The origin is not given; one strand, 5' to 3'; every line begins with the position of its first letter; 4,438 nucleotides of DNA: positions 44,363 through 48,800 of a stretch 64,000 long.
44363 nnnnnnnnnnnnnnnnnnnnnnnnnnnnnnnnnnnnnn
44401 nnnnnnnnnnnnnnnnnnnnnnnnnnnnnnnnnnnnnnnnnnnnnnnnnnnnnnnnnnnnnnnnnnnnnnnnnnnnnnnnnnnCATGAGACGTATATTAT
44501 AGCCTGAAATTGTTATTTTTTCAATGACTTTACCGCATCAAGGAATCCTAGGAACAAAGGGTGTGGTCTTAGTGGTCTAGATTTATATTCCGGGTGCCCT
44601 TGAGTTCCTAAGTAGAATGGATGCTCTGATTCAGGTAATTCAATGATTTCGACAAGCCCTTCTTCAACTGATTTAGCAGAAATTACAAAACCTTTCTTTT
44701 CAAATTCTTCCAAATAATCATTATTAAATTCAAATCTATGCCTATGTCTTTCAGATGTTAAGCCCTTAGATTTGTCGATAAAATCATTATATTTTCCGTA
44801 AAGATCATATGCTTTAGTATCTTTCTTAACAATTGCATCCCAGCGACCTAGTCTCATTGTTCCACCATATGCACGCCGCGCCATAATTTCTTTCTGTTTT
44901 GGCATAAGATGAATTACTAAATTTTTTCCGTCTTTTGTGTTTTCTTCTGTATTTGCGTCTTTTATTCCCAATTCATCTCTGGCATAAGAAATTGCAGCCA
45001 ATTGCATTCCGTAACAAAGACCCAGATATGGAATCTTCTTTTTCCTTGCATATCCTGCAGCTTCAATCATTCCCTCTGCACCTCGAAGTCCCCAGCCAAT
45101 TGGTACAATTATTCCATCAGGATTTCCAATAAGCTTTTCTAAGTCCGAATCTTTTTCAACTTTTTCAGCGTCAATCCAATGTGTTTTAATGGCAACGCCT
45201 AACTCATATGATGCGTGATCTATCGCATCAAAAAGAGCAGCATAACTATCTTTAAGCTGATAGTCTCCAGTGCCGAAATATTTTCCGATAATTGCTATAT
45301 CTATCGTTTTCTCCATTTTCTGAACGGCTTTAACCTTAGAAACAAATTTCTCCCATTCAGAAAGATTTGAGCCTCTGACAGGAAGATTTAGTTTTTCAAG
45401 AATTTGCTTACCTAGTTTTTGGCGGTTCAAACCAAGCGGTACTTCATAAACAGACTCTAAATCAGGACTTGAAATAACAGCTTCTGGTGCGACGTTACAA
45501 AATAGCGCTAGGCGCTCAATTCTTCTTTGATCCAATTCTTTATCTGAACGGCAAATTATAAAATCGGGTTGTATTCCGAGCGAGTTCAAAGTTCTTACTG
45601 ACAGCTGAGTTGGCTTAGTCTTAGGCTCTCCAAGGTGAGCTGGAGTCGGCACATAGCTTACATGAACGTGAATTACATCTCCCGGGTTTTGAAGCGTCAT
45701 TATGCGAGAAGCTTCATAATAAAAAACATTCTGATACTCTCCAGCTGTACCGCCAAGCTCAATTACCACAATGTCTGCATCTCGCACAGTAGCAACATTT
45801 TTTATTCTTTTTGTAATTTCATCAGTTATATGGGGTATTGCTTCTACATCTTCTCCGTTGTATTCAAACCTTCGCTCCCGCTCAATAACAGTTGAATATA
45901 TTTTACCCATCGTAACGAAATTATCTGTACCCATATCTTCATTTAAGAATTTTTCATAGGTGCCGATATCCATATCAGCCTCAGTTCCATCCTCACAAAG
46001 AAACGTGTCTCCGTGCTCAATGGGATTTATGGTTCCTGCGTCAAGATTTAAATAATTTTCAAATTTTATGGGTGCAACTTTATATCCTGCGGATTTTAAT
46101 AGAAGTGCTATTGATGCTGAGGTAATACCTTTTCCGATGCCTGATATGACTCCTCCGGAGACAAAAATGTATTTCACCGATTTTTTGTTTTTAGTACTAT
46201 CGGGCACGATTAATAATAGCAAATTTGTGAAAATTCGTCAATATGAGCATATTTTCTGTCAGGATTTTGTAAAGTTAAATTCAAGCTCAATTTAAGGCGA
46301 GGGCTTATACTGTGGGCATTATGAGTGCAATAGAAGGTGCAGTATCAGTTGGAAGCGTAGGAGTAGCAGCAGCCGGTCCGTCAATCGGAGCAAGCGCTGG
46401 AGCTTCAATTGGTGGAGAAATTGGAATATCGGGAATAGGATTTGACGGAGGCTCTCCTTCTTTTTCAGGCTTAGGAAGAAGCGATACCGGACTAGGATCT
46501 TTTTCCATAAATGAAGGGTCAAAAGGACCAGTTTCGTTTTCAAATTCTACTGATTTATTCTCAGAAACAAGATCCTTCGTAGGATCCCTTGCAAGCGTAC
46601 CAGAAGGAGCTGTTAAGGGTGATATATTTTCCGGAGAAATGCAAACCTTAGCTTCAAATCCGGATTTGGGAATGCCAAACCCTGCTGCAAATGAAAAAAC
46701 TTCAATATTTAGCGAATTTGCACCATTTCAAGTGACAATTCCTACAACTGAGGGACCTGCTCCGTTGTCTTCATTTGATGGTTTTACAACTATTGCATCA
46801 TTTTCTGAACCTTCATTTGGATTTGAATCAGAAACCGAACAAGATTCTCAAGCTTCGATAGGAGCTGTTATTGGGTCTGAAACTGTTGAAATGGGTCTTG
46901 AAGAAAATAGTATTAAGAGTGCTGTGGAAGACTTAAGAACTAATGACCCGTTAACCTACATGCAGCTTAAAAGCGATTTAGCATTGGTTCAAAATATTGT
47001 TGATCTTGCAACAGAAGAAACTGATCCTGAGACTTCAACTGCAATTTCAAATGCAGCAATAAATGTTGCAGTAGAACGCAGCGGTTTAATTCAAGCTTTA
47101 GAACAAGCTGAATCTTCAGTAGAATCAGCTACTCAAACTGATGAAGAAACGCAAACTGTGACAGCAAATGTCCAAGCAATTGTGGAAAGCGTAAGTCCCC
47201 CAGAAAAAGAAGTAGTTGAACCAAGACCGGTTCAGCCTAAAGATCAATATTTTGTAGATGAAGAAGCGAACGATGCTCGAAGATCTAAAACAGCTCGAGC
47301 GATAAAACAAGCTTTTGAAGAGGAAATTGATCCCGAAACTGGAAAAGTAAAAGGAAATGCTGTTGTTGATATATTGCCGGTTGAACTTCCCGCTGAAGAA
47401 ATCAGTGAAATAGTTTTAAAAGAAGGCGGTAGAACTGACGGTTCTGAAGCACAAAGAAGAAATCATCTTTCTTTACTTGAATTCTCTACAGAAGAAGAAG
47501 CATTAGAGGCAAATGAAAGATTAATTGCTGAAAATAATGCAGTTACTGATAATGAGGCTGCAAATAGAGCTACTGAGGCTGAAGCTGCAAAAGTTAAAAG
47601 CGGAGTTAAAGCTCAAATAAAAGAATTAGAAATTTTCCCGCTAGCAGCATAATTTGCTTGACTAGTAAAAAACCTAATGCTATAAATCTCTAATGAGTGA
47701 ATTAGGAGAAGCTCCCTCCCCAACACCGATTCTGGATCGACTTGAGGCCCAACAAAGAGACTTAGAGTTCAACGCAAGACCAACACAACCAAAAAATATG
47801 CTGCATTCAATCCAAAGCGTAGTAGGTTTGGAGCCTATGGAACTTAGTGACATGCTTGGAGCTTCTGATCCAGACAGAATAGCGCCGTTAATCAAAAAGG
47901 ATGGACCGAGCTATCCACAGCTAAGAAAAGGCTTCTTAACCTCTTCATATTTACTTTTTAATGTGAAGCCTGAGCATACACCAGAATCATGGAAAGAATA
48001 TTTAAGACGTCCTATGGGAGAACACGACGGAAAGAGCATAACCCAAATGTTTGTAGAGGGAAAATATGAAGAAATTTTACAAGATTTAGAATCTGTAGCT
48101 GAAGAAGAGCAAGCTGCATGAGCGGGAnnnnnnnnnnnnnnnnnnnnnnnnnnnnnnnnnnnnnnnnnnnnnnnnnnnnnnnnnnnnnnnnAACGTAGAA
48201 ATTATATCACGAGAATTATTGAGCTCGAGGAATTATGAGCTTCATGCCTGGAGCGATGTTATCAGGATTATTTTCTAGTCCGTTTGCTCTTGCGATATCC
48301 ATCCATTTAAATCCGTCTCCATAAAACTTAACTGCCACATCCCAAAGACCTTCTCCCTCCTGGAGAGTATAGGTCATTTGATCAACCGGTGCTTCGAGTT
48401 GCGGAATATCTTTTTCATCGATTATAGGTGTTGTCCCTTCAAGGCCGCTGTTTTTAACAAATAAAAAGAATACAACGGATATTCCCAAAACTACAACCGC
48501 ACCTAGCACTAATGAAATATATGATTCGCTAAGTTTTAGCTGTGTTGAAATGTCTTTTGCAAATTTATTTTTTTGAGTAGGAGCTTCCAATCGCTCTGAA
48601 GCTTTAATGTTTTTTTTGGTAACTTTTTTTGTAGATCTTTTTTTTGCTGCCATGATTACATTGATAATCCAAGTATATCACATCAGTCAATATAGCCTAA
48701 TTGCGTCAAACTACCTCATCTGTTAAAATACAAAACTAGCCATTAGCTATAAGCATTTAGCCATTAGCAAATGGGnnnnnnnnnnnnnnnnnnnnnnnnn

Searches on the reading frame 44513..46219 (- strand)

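Call 17: search_protein_families(library=pfam, proteins=[window:44513-46219:-], max_evalue=0.00001)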
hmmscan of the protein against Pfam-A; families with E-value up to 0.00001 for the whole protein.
window:44513-46219:- (568 aa): 2 families
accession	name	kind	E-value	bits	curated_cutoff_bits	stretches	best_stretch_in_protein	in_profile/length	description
PF06418.20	CTP_synth_N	-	4.3e-100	334.9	26.1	1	16-279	1-265/265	CTP synthase N-terminus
PF00117.34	GATase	-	9.3e-31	107.4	22.8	1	322-561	2-189/190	Glutamine amidotransferase class-I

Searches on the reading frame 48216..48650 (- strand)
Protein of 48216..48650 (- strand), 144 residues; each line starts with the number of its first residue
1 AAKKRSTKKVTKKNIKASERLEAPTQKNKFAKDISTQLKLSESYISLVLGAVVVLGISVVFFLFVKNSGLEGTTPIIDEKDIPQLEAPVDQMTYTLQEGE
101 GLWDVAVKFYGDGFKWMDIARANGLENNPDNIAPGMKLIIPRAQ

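Call 18: search_protein_families(library=pfam, proteins=[window:48216-48650:-], max_evalue=0.00001)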
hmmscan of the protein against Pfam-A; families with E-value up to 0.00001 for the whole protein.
window:48216-48650:- (144 aa): 1 family
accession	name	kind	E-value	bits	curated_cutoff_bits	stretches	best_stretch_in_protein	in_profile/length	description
PF01476.26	LysM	-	5.7e-07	29.8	20.9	1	94-141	1-43/43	LysM domain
